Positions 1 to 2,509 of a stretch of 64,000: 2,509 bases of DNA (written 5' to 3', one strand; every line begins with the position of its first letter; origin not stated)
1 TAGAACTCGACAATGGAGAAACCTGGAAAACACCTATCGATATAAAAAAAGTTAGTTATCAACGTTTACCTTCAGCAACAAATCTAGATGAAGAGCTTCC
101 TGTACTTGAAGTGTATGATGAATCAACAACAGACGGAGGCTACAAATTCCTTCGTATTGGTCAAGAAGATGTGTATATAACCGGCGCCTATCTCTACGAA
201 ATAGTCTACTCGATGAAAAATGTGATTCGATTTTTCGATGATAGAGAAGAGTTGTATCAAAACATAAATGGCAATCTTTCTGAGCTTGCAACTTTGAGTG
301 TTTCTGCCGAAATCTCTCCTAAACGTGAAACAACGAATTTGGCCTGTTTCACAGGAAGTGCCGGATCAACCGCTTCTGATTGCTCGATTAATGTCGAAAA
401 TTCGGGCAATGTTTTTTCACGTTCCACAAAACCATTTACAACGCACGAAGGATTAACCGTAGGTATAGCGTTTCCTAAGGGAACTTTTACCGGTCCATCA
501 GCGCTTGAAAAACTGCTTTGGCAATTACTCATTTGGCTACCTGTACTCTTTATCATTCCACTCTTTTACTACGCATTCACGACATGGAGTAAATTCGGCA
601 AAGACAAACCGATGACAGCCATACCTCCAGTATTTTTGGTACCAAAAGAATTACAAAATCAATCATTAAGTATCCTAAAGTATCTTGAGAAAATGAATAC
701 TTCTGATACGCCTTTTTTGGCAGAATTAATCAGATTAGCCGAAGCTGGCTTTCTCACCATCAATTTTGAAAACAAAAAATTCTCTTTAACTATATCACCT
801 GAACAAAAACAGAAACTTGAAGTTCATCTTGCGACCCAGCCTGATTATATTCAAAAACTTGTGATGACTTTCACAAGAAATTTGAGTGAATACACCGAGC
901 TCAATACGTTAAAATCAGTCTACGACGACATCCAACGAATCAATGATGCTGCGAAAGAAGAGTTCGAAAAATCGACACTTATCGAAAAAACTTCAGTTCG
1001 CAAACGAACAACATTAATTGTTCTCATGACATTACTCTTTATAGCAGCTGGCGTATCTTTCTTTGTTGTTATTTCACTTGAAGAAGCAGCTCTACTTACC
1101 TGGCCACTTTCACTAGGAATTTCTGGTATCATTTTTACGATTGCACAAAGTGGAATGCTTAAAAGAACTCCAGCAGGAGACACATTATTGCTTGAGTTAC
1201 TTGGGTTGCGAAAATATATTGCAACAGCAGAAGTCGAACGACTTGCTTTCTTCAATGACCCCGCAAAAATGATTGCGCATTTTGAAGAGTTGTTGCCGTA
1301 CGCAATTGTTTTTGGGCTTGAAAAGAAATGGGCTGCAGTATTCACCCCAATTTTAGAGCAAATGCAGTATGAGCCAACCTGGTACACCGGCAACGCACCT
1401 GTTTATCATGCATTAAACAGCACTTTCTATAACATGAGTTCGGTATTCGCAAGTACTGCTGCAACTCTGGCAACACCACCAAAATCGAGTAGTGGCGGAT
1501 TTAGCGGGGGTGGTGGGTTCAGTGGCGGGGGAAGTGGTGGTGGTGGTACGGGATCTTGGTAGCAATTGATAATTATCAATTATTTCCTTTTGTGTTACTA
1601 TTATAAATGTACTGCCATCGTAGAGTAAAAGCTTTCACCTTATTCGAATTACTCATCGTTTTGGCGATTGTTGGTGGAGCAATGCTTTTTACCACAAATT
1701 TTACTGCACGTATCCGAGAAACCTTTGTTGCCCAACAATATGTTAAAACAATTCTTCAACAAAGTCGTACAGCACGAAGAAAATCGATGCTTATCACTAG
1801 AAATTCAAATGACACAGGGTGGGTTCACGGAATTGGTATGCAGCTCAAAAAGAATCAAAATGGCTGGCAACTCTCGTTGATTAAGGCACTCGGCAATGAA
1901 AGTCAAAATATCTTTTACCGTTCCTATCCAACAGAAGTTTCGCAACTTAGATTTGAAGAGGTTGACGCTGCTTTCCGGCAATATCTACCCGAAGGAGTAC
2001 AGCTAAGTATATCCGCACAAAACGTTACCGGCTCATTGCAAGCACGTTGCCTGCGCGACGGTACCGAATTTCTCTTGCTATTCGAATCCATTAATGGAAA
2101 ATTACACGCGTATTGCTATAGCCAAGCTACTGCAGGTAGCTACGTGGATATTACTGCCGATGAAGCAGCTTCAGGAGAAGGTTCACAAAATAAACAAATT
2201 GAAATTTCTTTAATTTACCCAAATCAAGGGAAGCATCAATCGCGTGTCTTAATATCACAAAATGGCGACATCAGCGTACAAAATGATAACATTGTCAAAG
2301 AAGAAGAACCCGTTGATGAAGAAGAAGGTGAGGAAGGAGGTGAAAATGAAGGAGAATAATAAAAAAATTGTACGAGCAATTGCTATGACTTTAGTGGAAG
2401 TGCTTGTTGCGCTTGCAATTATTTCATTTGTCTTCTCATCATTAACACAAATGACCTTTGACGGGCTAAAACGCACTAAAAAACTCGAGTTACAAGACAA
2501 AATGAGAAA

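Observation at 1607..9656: Complete type IV pilus module: three pseudopilins convergent with pilD-pilA-pilC-pilT-pilB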

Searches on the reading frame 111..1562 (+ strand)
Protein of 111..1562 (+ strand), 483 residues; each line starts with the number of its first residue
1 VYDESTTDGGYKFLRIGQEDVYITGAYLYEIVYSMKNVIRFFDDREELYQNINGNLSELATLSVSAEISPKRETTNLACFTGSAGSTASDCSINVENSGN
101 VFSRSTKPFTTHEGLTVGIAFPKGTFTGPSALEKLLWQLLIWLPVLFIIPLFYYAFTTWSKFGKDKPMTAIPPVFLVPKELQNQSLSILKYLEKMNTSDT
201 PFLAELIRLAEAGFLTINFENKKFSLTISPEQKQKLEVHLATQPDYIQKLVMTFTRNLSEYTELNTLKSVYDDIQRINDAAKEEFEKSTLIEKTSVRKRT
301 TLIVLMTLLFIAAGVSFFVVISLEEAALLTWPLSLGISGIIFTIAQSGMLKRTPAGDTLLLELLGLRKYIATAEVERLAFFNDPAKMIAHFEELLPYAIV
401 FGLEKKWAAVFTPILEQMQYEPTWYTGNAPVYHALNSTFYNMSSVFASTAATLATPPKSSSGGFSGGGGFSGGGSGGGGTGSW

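Call 3: search_protein_families(library=pfam, proteins=[window:111-1562:+], max_evalue=0.1)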
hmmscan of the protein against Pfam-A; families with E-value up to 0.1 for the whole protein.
window:111-1562:+ (483 aa): 4 families
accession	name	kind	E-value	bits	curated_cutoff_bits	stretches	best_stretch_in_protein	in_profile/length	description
PF20990.2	DUF2207_C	-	1.9e-24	87.2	33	1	197-410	26-246/247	Predicted membrane protein (DUF2207) C-terminal domain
PF09972.14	DUF2207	-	3.2e-07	31.2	24.4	1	17-121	74-172/172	Predicted membrane protein (DUF2207) N-terminal domain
PF20538.3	DUF6753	-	0.021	14.7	27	1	235-321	49-133/217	Family of unknown function (DUF6753)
PF12993.12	DUF3877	-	0.054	13.9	27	1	210-292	61-142/173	Domain of unknown function, E. rectale Gene description (DUF3877)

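Call 4: search_protein_families(library=ncbifam, proteins=[window:111-1562:+], max_evalue=0.1)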
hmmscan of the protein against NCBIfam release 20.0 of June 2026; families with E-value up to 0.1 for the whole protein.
window:111-1562:+ (483 aa): 3 families
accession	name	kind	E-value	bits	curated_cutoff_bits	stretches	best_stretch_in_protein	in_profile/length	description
TIGR04222.1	near_uncomplex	domain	0.0041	16.8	43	1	206-363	54-200/229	TIGR04222 domain-containing membrane protein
NF009926.0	PRK13387.1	equivalog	0.011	14.9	316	1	269-345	59-133/317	1,4-dihydroxy-2-naphthoate polyprenyltransferase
NF033535.1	lass_lactam_cya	exception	0.035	12.6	525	0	150-256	146-247/668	lasso peptide isopeptide bond-forming cyclase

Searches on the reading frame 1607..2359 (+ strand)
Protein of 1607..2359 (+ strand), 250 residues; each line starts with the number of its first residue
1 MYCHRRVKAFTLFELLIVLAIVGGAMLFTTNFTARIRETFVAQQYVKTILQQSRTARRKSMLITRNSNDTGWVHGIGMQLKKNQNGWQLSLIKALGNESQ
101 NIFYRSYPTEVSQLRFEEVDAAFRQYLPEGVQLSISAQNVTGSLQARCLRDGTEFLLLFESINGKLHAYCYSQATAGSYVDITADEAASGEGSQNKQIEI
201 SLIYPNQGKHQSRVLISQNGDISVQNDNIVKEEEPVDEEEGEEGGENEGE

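Call 3: search_protein_families(library=pfam, proteins=[window:1607-2359:+], max_evalue=0.1)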
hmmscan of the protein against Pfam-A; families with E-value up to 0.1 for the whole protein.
window:1607-2359:+ (250 aa): 1 family
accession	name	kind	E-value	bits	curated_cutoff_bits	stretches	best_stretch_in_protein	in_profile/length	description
PF07963.17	N_methyl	-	0.00026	20.9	21.2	1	5-23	2-20/27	Prokaryotic N-terminal methylation motif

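Call 4: search_protein_families(library=ncbifam, proteins=[window:1607-2359:+], max_evalue=0.1)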
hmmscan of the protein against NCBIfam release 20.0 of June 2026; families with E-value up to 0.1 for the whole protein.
window:1607-2359:+ (250 aa): 5 families
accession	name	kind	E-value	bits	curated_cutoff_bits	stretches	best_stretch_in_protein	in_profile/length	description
NF040982.1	ComGD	equivalog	0.00036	21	70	1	8-62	2-56/139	competence type IV pilus minor pilin ComGD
TIGR02532.1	IV_pilin_GFxxxE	domain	0.00055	19.7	16.3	1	9-29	3-23/24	prepilin-type N-terminal cleavage/methylation domain-containing protein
NF040999.1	pilin_ComGC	equivalog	0.011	15.9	75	1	8-28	2-22/84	competence type IV pilus major pilin ComGC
TIGR01708.2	typeII_sec_gspH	equivalog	0.013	15.5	80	1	10-72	4-70/169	type II secretion system minor pseudopilin GspH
NF041013.1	T4P_ComGE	equivalog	0.048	13.8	49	0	6-27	2-23/83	competence type IV pilus minor pilin ComGE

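Call 30: search_solved_structures(query=A1, max_evalue=10)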
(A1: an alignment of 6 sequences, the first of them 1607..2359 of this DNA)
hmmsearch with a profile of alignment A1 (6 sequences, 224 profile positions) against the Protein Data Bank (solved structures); distinct sequences matched with E-value up to 10: 18.
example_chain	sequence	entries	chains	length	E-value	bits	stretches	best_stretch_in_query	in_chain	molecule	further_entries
9egp_A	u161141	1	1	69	0.00052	22.5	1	5-33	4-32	Geopilin domain 1 protein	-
7tgg_A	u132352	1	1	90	0.0015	21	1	5-31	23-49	Geopilin domain 1 protein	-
9laa_A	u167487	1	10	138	0.0087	18.5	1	4-28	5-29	Type IV pilin protein PilA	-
9lab_B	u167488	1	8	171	0.03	16.7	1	8-31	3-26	MSHA major pilin subunit MshA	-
6xxd_A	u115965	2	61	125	0.16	14.4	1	12-40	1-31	PilA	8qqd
2m7g_A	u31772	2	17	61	0.16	14.3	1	12-31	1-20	Geopilin domain 1 protein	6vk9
8p3b_A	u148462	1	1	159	0.29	13.5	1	12-30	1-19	Fimbrial protein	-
2hi2_A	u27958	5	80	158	0.37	13.1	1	12-30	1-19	Fimbrial protein | PilA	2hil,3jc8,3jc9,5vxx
1ay2_A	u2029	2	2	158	0.38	13.1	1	12-30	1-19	TYPE 4 PILIN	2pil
5xnr_A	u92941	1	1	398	0.91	11.9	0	159-184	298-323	AlyQ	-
1oqw_A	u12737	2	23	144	0.93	11.9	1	12-31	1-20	Fimbrial protein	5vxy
5kua_A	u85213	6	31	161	1.4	11.3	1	12-30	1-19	pilin | Neisseria meningitidis PilE variant SB-GATDH | Neisseria meningitidis PilE, SB-DATDH variant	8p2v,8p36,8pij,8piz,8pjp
5wda_A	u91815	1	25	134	1.6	11.1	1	12-28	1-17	General secretion pathway protein G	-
8tj2_C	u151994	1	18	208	1.7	11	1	12-31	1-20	Type IV major pilin protein PilA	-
8qqj_J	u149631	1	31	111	2.9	10.2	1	12-31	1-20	Type IV narrow pilus major component PilA5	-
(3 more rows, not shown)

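Call 38: find_homologous_proteins(query=window:1607-2359:+, max_evalue=0.001)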
Query window:1607-2359:+ (250 aa): 6 proteins with E <= 0.001 among 496 candidates.
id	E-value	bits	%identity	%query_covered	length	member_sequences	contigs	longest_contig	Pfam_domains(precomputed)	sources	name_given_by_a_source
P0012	2.1e-160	549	100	100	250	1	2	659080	-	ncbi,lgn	-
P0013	5.0e-146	502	89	92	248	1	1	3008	-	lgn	-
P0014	1.7e-77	278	59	90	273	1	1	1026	-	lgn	-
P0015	7.6e-48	181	43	85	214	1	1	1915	-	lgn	-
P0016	1.3e-30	125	39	73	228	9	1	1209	PF07963.18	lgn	-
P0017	5.6e-23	100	33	77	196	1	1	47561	-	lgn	-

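Call 57: search_protein_families(library=ncbifam, alignment_id=A6, max_evalue=0.05)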
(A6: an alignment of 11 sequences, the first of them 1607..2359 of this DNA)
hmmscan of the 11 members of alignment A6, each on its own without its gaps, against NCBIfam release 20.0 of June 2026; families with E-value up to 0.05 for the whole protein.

A. member 1, window:1607-2359:+ (250 aa): 5 families
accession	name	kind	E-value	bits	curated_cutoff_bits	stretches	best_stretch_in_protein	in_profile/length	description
NF040982.1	ComGD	equivalog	0.00036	21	70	1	8-62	2-56/139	competence type IV pilus minor pilin ComGD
TIGR02532.1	IV_pilin_GFxxxE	domain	0.00055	19.7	16.3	1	9-29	3-23/24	prepilin-type N-terminal cleavage/methylation domain-containing protein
NF040999.1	pilin_ComGC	equivalog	0.011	15.9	75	1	8-28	2-22/84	competence type IV pilus major pilin ComGC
TIGR01708.2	typeII_sec_gspH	equivalog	0.013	15.5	80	1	10-72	4-70/169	type II secretion system minor pseudopilin GspH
NF041013.1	T4P_ComGE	equivalog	0.048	13.8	49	0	6-27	2-23/83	competence type IV pilus minor pilin ComGE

B. families by the number of members that match (of 11 scanned): 14 families
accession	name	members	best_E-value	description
TIGR02532.1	IV_pilin_GFxxxE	9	5.8e-06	prepilin-type N-terminal cleavage/methylation domain-containing protein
NF040982.1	ComGD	9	7.2e-06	competence type IV pilus minor pilin ComGD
NF040999.1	pilin_ComGC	8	5.8e-05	competence type IV pilus major pilin ComGC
TIGR01708.2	typeII_sec_gspH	6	5.6e-06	type II secretion system minor pseudopilin GspH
TIGR01710.1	typeII_sec_gspG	5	3.3e-05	type II secretion system major pseudopilin GspG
TIGR02596.1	TIGR02596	5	0.00016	Verru_Chthon cassette protein D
NF041002.1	pilin_ComGF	5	0.0018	competence type IV pilus minor pilin ComGF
NF041013.1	T4P_ComGE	5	0.0034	competence type IV pilus minor pilin ComGE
TIGR02599.1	TIGR02599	2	0.00014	Verru_Chthon cassette protein C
NF007800.0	PRK10506.1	2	0.00053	prepilin peptidase-dependent protein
NF041775.1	typeIV_PilA_Myxo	1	0.0085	type IV pilin protein PilA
NF038304.1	EPS_HpsC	1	0.019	hormogonium polysaccharide secretion pseudopilin HpsC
NF007862.0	PRK10574.1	1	0.021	prepilin peptidase-dependent pilin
NF038303.1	EPS_HpsB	1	0.027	hormogonium polysaccharide secretion pseudopilin HpsB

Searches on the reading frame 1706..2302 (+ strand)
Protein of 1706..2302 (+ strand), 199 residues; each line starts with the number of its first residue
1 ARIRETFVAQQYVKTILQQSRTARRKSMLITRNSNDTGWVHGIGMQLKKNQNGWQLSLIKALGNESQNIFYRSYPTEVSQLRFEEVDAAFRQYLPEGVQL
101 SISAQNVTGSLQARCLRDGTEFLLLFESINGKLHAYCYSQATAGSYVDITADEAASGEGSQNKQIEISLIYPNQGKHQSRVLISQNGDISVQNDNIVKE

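Call 96: search_protein_representatives(alignment_id=A7)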
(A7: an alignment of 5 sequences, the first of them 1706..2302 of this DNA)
Query: 5 sequences, 190 profile positions. Proteins with E-value up to 0.001 (for the whole library): 24; up to 1e-10: 18; up to 1e-30: 11. The best 24 are listed.
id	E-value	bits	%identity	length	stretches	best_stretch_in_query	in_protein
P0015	2.2e-87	307.7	-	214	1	1-189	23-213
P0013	9.1e-86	302.5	-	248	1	1-189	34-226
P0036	1.1e-52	194.6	-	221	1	2-189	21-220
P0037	1.3e-52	194.4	-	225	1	2-188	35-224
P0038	1.5e-51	190.9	-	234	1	1-188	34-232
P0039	5.5e-48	179.3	-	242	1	1-187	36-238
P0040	3.2e-47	176.8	-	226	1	2-188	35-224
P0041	2.3e-46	174.0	-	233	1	2-188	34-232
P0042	6.4e-43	162.7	-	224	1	1-188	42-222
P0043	1.8e-40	154.8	-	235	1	2-187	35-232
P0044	4.6e-37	143.6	-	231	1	3-188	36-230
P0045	5.5e-25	104.2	-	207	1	2-157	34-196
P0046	8.0e-17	77.6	-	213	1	6-153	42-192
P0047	5.2e-16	75.0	-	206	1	2-150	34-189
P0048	3.9e-14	68.8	-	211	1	3-145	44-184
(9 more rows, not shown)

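Call 98: search_protein_families(library=pfam, alignment_id=A9, max_evalue=0.05)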
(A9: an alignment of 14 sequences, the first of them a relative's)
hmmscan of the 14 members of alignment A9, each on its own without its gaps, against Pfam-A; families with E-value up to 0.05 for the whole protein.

A. member 1, P0036 (221 aa): 0 families

B. families by the number of members that match (of 14 scanned): 2 families
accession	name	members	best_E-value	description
PF07963.17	N_methyl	13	5.5e-07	Prokaryotic N-terminal methylation motif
PF01820.27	Dala_Dala_lig_N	1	0.017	D-ala D-ala ligase N-terminus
